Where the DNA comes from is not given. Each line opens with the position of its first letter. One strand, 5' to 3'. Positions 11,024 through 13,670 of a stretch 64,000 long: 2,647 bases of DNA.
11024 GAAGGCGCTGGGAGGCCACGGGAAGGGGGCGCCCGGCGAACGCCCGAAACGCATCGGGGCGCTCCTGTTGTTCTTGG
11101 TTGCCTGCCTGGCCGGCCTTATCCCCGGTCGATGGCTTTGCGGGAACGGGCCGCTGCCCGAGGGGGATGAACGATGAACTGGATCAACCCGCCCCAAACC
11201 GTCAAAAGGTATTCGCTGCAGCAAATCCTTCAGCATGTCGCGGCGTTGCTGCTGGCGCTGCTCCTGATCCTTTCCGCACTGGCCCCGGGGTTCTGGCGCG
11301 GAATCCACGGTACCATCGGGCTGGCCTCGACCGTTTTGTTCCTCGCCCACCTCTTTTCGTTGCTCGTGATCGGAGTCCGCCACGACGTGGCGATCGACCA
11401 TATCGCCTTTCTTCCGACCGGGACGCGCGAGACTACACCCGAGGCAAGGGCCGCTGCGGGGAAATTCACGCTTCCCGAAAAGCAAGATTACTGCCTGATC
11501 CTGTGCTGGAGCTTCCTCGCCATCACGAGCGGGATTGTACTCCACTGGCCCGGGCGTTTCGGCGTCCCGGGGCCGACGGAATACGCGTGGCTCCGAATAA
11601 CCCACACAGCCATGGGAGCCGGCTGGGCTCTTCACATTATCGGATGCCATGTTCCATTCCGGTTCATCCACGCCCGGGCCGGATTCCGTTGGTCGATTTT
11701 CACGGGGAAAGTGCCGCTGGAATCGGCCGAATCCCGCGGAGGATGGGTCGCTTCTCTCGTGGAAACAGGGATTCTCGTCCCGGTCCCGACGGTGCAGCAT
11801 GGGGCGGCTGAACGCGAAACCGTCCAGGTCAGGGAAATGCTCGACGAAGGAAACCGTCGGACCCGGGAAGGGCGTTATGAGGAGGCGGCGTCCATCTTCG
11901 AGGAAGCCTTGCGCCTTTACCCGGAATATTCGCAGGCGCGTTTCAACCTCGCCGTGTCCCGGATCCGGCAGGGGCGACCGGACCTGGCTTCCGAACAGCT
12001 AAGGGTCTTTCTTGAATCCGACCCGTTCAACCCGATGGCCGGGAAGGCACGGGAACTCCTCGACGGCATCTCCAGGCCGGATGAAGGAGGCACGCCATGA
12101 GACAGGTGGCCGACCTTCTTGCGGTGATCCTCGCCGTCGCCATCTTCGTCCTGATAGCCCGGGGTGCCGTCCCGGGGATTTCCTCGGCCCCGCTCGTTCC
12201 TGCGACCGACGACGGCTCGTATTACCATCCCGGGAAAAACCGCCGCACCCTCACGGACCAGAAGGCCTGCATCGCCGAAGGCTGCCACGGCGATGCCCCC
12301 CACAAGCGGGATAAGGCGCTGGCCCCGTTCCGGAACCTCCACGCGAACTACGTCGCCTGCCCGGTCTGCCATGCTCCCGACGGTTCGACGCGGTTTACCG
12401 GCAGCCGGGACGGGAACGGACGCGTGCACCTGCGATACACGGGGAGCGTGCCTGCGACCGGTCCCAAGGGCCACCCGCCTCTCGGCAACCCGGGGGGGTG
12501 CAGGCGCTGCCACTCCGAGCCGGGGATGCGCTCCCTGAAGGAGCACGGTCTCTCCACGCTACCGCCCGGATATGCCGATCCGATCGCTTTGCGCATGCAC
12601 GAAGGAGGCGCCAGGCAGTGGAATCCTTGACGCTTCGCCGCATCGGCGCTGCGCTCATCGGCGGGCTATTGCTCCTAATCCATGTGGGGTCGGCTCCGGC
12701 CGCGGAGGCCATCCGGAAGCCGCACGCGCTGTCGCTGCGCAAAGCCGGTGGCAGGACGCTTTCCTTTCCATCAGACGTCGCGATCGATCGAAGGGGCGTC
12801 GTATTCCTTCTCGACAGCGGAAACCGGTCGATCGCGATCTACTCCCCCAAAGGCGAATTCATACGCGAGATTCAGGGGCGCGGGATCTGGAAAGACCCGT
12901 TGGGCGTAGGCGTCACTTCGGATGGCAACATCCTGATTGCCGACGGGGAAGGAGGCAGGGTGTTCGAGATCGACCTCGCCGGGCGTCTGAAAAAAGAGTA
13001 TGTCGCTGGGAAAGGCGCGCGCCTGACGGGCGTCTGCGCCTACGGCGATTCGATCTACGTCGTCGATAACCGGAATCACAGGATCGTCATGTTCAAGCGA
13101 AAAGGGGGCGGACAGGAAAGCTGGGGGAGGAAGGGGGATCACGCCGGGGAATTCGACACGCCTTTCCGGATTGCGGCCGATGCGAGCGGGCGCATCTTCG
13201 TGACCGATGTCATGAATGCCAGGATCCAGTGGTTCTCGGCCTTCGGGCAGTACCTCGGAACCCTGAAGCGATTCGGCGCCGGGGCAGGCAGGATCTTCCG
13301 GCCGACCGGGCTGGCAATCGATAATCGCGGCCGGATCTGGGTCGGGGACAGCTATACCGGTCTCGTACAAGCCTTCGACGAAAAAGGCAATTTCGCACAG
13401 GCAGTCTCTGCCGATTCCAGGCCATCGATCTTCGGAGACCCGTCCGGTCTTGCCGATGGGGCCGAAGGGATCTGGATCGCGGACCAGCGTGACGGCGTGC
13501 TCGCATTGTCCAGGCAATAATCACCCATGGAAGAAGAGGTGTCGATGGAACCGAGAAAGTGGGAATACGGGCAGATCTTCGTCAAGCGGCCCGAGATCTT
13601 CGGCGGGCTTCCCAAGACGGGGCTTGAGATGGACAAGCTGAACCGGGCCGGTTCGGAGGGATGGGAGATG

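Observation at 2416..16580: Fur-box-fronted 14-kb array joining FeoB, two metalloregulators, a TonB motor and 52 heme motifs: possible cytochrome-based reductive iron-acquisition / EET system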

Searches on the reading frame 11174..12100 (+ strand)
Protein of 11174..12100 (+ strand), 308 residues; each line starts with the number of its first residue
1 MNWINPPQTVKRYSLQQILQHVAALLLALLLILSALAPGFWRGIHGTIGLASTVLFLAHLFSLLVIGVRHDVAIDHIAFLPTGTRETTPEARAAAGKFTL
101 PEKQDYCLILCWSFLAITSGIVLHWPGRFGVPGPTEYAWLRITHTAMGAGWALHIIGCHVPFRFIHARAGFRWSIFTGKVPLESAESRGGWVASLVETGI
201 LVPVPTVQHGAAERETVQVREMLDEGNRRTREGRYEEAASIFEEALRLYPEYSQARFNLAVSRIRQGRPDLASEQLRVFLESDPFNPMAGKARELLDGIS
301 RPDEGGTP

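Call 5: search_protein_families(library=pfam, proteins=[window:11174-12100:+], max_evalue=0.01)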
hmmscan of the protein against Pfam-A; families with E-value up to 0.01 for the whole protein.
window:11174-12100:+ (308 aa): 12 families
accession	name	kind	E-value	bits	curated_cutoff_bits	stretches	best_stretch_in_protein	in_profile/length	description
PF13432.12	TPR_16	-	2.5e-10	41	32.7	1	223-287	1-65/65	Tetratricopeptide repeat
PF14559.12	TPR_19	-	1e-09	39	25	1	231-289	3-61/68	Tetratricopeptide repeat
PF07719.23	TPR_2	-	4.1e-07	30.1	27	1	226-252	8-34/34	Tetratricopeptide repeat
PF13428.12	TPR_14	-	1.5e-06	28.7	23.5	1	228-260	10-42/44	Tetratricopeptide repeat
PF13371.12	TPR_9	-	3.8e-05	24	35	1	230-296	6-72/73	Tetratricopeptide repeat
PF13174.12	TPR_6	-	4.6e-05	24.2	26.3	0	254-284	1-31/33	Tetratricopeptide repeat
PF13424.12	TPR_12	-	9.4e-05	23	30.1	1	231-277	15-69/77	Tetratricopeptide repeat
PF13414.12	TPR_11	-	0.00062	19.8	26.8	1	226-267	1-42/42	TPR repeat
PF13181.12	TPR_8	-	0.00081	19.8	25.7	0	232-251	14-33/34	Tetratricopeptide repeat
PF13431.12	TPR_17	-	0.00082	19.9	24.4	1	242-272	2-32/34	Tetratricopeptide repeat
PF00515.34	TPR_1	-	0.0011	19.1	27.8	0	232-252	14-34/34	Tetratricopeptide repeat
PF13176.12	TPR_7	-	0.0032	17.9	27.9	0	230-251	10-31/36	Tetratricopeptide repeat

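Call 8: find_encoding_contigs(protein=window:11174-12100:+, flank=10000, max_places=6)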
Protein window:11174-12100:+ (308 aa): 2 contigs read that carry it; 2 places shown.
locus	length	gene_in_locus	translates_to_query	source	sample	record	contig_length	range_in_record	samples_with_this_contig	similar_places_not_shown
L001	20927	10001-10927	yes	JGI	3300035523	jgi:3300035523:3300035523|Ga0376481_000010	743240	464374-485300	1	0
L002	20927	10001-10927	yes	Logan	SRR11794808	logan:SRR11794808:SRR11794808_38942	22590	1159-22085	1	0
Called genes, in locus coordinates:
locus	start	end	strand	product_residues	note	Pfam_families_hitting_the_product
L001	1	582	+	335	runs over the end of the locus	PF01193:RNA_pol_L, PF01000:RNA_pol_A_bac, PF03118:RNA_pol_A_CTD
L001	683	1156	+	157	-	PF01196:Ribosomal_L17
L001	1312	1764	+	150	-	PF01475:FUR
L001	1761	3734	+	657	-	PF01926:MMR_HSR1, PF02421:FeoB_N, PF17910:FeoB_Cyto, PF07670:Gate, PF07664:FeoB_C, PF07670:Gate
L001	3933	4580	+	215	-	PF02742:Fe_dep_repr_C, PF04023:FeoA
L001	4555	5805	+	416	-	-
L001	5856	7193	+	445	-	PF14522:Cytochrome_C7 (faint), PF14537:Cytochrom_c3_2 (faint), PF22113:Mtrc-MtrF_II-IV_dom (faint), PF09699:Paired_CXXCH_1 (faint)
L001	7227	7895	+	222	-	PF01618:MotA_ExbB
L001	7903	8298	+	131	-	PF02472:ExbD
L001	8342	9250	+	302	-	-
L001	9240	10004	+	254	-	PF14537:Cytochrom_c3_2 (faint)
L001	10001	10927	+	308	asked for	PF07719:TPR_2 (faint), PF13428:TPR_14 (faint), PF13432:TPR_16, PF14559:TPR_19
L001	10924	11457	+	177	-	-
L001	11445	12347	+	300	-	PF08450:SGL (faint), PF01436:NHL (faint), PF17170:DUF5128 (faint)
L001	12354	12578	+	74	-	-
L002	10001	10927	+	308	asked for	PF07719:TPR_2 (faint), PF13428:TPR_14 (faint), PF13432:TPR_16, PF14559:TPR_19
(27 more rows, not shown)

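Call 10: find_homologous_proteins(query=window:11174-12100:+, max_evalue=0.001)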
Query window:11174-12100:+ (308 aa): 63 proteins with E <= 0.001 among 8000 candidates.
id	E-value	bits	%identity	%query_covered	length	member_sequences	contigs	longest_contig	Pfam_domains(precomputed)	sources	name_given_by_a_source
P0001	2.5e-206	702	100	100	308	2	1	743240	PF14559.13,PF13432.13,PF13428.13,PF07719.24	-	-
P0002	4.6e-156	537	74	100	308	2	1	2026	PF14559.13,PF13432.13,PF13428.13,PF07719.24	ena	-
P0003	5.6e-137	474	66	99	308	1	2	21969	PF14559.13,PF13371.13,PF13432.13,PF13428.13,PF07719.24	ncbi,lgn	-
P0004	1.1e-136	473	66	99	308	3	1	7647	PF14559.13,PF13414.13,PF13371.13,PF00515.35,PF13432.13,PF13428.13,PF07719.24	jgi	jgi:hypothetical protein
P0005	2.7e-133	462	64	99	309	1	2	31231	PF13371.13,PF13432.13,PF13428.13,PF07719.24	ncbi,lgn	-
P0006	7.8e-133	461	66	100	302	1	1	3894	PF14559.13,PF13414.13,PF13371.13,PF13432.13,PF13428.13,PF07719.24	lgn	-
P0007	2.1e-128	446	65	99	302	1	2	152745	PF14559.13,PF13432.13,PF07719.24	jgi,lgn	jgi:hypothetical protein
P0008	5.5e-124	432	64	99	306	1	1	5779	PF14559.13,PF13371.13,PF00515.35,PF13432.13,PF13428.13,PF07719.24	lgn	-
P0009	1.0e-122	427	61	99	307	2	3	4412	PF14559.13,PF13371.13,PF00515.35,PF13432.13,PF13428.13,PF07719.24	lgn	-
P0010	1.8e-121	423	62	99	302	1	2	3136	PF14559.13,PF13414.13,PF13371.13,PF13432.13,PF13428.13,PF07719.24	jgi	jgi:hypothetical protein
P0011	1.2e-118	414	63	94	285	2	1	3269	PF14559.13,PF13371.13,PF00515.35,PF13432.13,PF13428.13,PF07719.24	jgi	jgi:hypothetical protein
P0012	2.3e-117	410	59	99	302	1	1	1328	PF14559.13,PF13414.13,PF13371.13,PF13432.13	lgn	-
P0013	5.0e-108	379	57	100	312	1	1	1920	PF14559.13,PF13431.13,PF13414.13,PF13371.13,PF01292.27,PF00515.35,PF13432.13,PF13428.13,PF07719.24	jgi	jgi:tetratricopeptide (TPR) repeat protein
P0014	2.4e-97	344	51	100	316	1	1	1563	PF14559.13,PF13414.13,PF13432.13,PF07719.24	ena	-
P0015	5.7e-97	343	50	99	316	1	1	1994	PF14559.13,PF13414.13,PF00515.35,PF13432.13,PF13428.13,PF13181.13,PF07719.24,PF13174.13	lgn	-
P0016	9.4e-97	342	51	100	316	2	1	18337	PF14559.13,PF13414.13,PF13371.13,PF01292.27,PF00515.35,PF13424.13,PF13432.13,PF13428.13,PF13181.13,PF07719.24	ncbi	-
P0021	1.6e-94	335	50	99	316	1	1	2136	PF14559.13,PF13371.13,PF01292.27,PF13432.13,PF07719.24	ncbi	-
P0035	7.7e-90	319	49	99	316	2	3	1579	PF14559.13,PF13414.13,PF01292.27,PF00515.35,PF13432.13,PF13428.13,PF07719.24,PF13174.13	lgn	-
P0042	5.8e-87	310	50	100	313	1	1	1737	PF14559.13,PF13414.13,PF13371.13,PF01292.27,PF13424.13,PF13432.13,PF13428.13,PF07719.24,PF13174.13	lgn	-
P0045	5.0e-86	307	49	97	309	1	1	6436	PF14559.13,PF13414.13,PF01292.27,PF13432.13,PF07719.24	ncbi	ncbi:MAG TPA: tetratricopeptide repeat protein, partial [Candidatus Deferrimicrobiaceae bacterium]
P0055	7.6e-80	287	46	98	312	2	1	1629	PF14559.13,PF01292.27,PF13432.13,PF13428.13,PF07719.24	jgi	jgi:thiosulfate reductase cytochrome b subunit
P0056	3.3e-77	278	46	97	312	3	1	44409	PF14559.13,PF24575.2,PF13414.13,PF13371.13,PF01292.27,PF13432.13,PF13428.13,PF07719.24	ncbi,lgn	-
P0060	3.0e-21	94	45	53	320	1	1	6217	PF14559.13,PF13371.13,PF01292.27,PF13432.13,PF07719.24,PF13174.13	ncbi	-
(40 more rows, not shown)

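Call 12: find_related_loci(query=A1, collection=genome_contigs, flank=10000)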
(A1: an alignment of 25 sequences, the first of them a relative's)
Query A1 (308 aa) in genome_contigs; peptide patterns used: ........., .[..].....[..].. (x = any residue, [..] = any of these).
167 stretches matched a pattern; 13 encode a relative of the query (tblastn E <= 1e-3); 13 distinct loci.
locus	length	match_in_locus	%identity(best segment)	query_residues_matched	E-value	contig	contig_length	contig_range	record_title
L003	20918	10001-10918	64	1-306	4e-138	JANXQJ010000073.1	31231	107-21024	MAG: Deltaproteobacteria bacterium isolate GL140_5_concoct_145_sub GL140_5_k141_2421235, whole genome shotgun sequence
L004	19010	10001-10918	66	1-306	2e-135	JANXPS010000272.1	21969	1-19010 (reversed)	MAG: Deltaproteobacteria bacterium isolate GL140_3_concoct_343_sub GL140_3_k141_2320765, whole genome shotgun sequence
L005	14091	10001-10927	48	1-301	5e-89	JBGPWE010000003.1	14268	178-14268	MAG: bacterium isolate OBJ1_062018_090_71 k141_1533237_length_14268_cov_8.0000, whole genome shotgun sequence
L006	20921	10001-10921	47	1-299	1e-85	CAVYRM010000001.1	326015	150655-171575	MAG: uncultured delta proteobacterium isolate MFD05942.bin.2.99 genome assembly, contig: contig_110821, whole genome sho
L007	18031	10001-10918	48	1-298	5e-85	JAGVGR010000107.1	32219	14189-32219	MAG: bacterium isolate DeMMO2_8 c_000000028643, whole genome shotgun sequence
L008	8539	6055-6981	47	1-301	5e-85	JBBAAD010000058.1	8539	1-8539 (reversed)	MAG: bacterium isolate SO_2017_GW3_32 scaffold_4063_c1_OW296A_2017, whole genome shotgun sequence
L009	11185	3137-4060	49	1-300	2e-84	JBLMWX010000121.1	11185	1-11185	MAG: Gemmatimonadota bacterium isolate MAG271 PRJNA957066_bin50_renamed_120, whole genome shotgun sequence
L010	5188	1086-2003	45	1-298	3e-80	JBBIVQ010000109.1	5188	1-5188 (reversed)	MAG: Deltaproteobacteria bacterium isolate RSF170216_bin_80 NODE_6763_length_5188_cov_3.4588, whole genome shotgun seque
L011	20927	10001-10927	47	1-301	6e-82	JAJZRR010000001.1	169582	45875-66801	MAG: Deltaproteobacteria bacterium isolate SKS1.bin98 NODE_94_length_169582_cov_33.455791, whole genome shotgun sequence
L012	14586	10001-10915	46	1-297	2e-73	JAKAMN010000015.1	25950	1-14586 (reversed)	MAG: Deltaproteobacteria bacterium isolate WY5.bin26 NODE_2823_length_25950_cov_3.924447, whole genome shotgun sequence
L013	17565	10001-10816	22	42-293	2e-15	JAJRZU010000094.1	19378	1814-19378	MAG: Deltaproteobacteria bacterium isolate Dive96_bin4.232 k141_1711004, whole genome shotgun sequence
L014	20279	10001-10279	40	207-294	1e-14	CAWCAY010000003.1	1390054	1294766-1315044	MAG: uncultured bacterium isolate MFD03899.bin.2.190 genome assembly, contig: contig_21459, whole genome shotgun sequenc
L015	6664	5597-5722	45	245-286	2e-5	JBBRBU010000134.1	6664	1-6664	MAG: Lysobacterales bacterium isolate Co_metawrap_2359 Cmw_2359_k141_27604035_length_6664_cov_11.0000, whole genome shot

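Call 16: search_protein_families(library=ncbifam, proteins=[window:11174-12100:+], max_evalue=0.01)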
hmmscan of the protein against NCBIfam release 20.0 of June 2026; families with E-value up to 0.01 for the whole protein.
window:11174-12100:+ (308 aa): 7 families
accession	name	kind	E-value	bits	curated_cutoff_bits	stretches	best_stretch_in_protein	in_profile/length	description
NF008391.2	PRK11189.1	equivalog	3.5e-05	23.4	250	1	230-287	110-167/297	lipoprotein NlpI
TIGR02917.1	PEP_TPR_lipo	equivalog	3.5e-05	21.9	312.2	1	232-286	478-532/899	XrtA/PEP-CTERM system TPR-repeat protein PrsT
NF052415.1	T3SS_chap_SctY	equivalog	0.00017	22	70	1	232-281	19-68/106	type III secretion apparatus assembly chaperone SctY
NF033762.1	social_mot_Tgl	equivalog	0.00028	20.3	225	1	234-273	81-120/252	social motility TPR repeat lipoprotein Tgl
NF033920.0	C39_PA2778_fam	equivalog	0.0004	19.9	150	1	217-277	188-248/255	PA2778 family cysteine peptidase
TIGR03302.1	OM_YfiO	subfamily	0.0011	18.5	81.4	1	212-287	26-104/239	outer membrane protein assembly factor BamD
NF047507.1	TPR_BatC_Lepto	exception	0.0049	16.4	175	1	213-260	90-137/214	TPR repeat-containing protein BatC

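Call 44: find_related_loci(query=A1, collection=metagenome_contigs, flank=10000)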
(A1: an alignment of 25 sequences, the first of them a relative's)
Query A1 (308 aa) in metagenome_contigs; peptide patterns used: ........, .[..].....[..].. (x = any residue, [..] = any of these).
216 stretches matched a pattern; 31 encode a relative of the query (tblastn E <= 1e-3); 31 distinct loci.
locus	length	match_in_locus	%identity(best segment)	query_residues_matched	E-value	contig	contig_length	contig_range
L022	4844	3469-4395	50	1-301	2e-100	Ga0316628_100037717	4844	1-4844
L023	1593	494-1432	49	3-307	4e-98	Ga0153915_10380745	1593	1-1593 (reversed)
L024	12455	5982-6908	49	1-301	5e-92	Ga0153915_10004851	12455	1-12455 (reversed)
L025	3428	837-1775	49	1-306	1e-92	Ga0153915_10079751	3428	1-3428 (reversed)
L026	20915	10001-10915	48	1-297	9e-89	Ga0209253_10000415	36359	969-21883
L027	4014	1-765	54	57-307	6e-88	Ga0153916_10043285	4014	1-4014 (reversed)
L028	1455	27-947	48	1-301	2e-93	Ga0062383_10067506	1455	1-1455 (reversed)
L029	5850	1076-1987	48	1-297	1e-85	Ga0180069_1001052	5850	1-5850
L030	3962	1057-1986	45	1-301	2e-85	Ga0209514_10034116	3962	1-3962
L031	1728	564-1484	47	1-298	5e-90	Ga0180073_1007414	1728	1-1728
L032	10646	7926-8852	47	1-301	4e-85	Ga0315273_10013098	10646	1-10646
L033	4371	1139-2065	48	1-301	3e-85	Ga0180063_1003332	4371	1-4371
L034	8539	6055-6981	47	1-301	4e-85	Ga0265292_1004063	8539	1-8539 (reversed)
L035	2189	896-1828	46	3-305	8e-88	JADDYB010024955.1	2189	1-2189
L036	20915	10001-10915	47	1-297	2e-84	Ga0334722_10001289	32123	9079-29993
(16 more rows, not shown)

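Call 48: search_protein_families(library=pfam, proteins=[L013:3713-4378:+], max_evalue=1)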
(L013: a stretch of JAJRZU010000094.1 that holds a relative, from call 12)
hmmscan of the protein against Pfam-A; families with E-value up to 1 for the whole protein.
L013:3713-4378:+ (222 aa): 1 family
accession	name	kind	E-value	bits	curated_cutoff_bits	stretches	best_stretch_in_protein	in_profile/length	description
PF13978.11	DUF4223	-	0.22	11.9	27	1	27-57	7-37/54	Protein of unknown function (DUF4223)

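Call 56: search_solved_structures(query=A1, max_evalue=1, show_alignments=0)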
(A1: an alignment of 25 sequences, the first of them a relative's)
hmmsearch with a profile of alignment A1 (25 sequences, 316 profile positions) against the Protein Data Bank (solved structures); distinct sequences matched with E-value up to 1: 179 (the best 60 are shown).
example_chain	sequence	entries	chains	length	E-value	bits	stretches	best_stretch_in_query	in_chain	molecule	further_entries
9qhb_A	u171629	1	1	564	4e-83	282.7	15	231-292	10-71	Engineered tetratricopeptide repeat protein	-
8bu0_A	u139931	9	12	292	4.5e-48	167.6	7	231-292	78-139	Consensus tetratricopeptide repeat protein | Crystal structure of an 8-repeat consensus TPR superhelix with Zinc. | Monomer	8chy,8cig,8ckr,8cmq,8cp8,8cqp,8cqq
9qhc_A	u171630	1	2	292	3.1e-43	151.7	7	231-292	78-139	Engineered tetratricopeptide repeat protein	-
8ch0_A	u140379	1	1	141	1.7e-24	90.1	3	231-292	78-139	Consensus tetratricopeptide repeat protein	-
1w3b_A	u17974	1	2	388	2.7e-23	86.2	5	233-292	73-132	UDP-N-ACETYLGLUCOSAMINE--PEPTIDE N-ACETYLGLUCOSAMINYLTRANSFERASE 110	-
2fo7_A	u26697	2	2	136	2.9e-23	86.1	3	231-292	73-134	SYNTHETIC CONSENSUS TPR PROTEIN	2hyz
7yeh_B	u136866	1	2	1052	2.2e-22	83.2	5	233-292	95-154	UDP-N-acetylglucosamine--peptide N-acetylglucosaminyltransferase 110 kDa subunit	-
7yea_A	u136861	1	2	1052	2.2e-22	83.1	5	233-292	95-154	UDP-N-acetylglucosamine--peptide N-acetylglucosaminyltransferase 110 kDa subunit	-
7ntf_A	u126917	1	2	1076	2.6e-22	82.9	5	233-292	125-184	Isoform 1 of UDP-N-acetylglucosamine--peptide N-acetylglucosaminyltransferase 110 kDa subu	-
6eou_A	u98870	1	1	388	2.9e-22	82.8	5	233-292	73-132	UDP-N-acetylglucosamine--peptide N-acetylglucosaminyltransferase 110 kDa subunit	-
7obi_A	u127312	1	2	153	4.3e-21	78.9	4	230-295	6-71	CTPR-rv4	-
2wqh_A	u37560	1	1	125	1.5e-19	73.9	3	230-276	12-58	CTPR3Y3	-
9gzg_A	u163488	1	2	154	8e-18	68.2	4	232-293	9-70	Engineered CTPR protein with glutamic acids for conductivity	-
6vl6_A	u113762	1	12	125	8.1e-18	68.2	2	234-294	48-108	T33_dn2A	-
1na0_A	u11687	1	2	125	1.5e-16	64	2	230-295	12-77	designed protein CTPR3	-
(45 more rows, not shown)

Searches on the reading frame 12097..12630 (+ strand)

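Call 5: search_protein_families(library=pfam, proteins=[window:12097-12630:+], max_evalue=0.01)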
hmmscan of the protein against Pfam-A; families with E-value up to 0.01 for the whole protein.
window:12097-12630:+ (177 aa): 0 families

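Call 17: search_protein_families(library=ncbifam, proteins=[window:12097-12630:+], max_evalue=0.01)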
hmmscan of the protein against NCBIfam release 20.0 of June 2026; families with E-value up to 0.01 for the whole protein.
window:12097-12630:+ (177 aa): 1 family
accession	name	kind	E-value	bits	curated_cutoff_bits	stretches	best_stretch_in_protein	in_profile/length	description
TIGR04315.1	octaheme_Shew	subfamily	0.00016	20.8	375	1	52-95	214-253/440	tetrathionate reductase family octaheme c-type cytochrome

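Call 63: search_protein_families(library=pfam, proteins=[window:12097-12627:+], max_evalue=5)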
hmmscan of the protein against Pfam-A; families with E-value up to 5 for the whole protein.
window:12097-12627:+ (177 aa): 4 families
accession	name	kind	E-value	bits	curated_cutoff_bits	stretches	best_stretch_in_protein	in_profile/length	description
PF24623.2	Phage_zn_bind_8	-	0.034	14.3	24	1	74-97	9-23/57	Putative DNA-binding phage zinc finger domain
PF22113.1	Mtrc-MtrF_II-IV_dom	-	0.062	13.2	30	1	51-146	2-95/176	Outer membrane cytochrome MtrC/MtrF-like, domains II/IV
PF14537.11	Cytochrom_c3_2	-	0.1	13.6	25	1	53-93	24-65/79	Cytochrome c3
PF14522.11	Cytochrome_C7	-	0.19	12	24.8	0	62-139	18-66/67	Cytochrome c7 and related cytochrome c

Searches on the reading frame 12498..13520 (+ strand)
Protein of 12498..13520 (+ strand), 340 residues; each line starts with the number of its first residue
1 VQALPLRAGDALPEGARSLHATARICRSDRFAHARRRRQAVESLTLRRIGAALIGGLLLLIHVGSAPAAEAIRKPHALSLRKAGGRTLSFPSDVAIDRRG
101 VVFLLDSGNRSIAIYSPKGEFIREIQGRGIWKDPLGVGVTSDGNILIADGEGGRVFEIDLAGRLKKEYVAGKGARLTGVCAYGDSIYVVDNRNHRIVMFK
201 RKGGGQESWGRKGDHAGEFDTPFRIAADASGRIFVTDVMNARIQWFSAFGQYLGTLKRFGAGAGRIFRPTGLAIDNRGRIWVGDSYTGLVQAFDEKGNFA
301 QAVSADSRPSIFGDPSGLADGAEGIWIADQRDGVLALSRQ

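Call 5: search_protein_families(library=pfam, proteins=[window:12498-13520:+], max_evalue=0.01)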
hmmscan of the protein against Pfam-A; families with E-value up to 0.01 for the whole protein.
window:12498-13520:+ (340 aa): 8 families
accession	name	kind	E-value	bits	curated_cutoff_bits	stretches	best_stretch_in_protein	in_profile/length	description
PF01436.27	NHL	-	2.2e-25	87.8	20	2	268-293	3-28/28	NHL repeat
PF17170.10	DUF5128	-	8.1e-11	42.1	22.9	1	178-256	48-128/321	6-bladed beta-propeller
PF08450.18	SGL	-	5.1e-09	36.5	26.3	1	233-306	148-223/246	SMP-30/Gluconolactonase/LRE-like region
PF24684.1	Vgb_lyase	-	0.00027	20.3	50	1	132-329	13-198/290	Virginiamycin B lyase family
PF25021.1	TEN_NHL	-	0.00042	19.8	27.1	0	261-303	136-176/357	Teneurin NHL domain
PF06739.17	SBBP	-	0.00096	19.5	20.5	0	254-282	7-28/38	Beta-propeller repeat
PF13449.12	Phytase-like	-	0.00098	19.5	27.6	0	271-305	72-106/284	Esterase-like activity of phytase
PF06977.17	SdiA-regulated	-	0.0086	15.7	21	0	108-161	43-95/249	SdiA-regulated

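Call 17: search_protein_families(library=ncbifam, proteins=[window:12618-13520:+], max_evalue=0.01)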
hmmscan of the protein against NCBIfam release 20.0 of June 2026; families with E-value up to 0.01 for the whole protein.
window:12618-13520:+ (300 aa): 4 families
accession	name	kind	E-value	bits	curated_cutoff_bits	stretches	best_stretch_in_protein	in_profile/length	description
NF035926.1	scyF_NHL_VPEP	equivalog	2.9e-25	89.2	350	2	144-263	163-283/376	scytonemin biosynthesis PEP-CTERM protein ScyF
NF033206.1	ScyE_fam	subfamily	2.3e-05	24.1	80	0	228-252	9-32/333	ScyD/ScyE family protein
NF053768.1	CIS12_fam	equivalog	0.00027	19.7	860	1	52-205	47-193/715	CIS12 family contractile injection system protein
NF000096.1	stregra_B_VgbB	exception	0.0019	17.4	600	1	93-210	16-129/295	streptogramin B lyase Vgb(B)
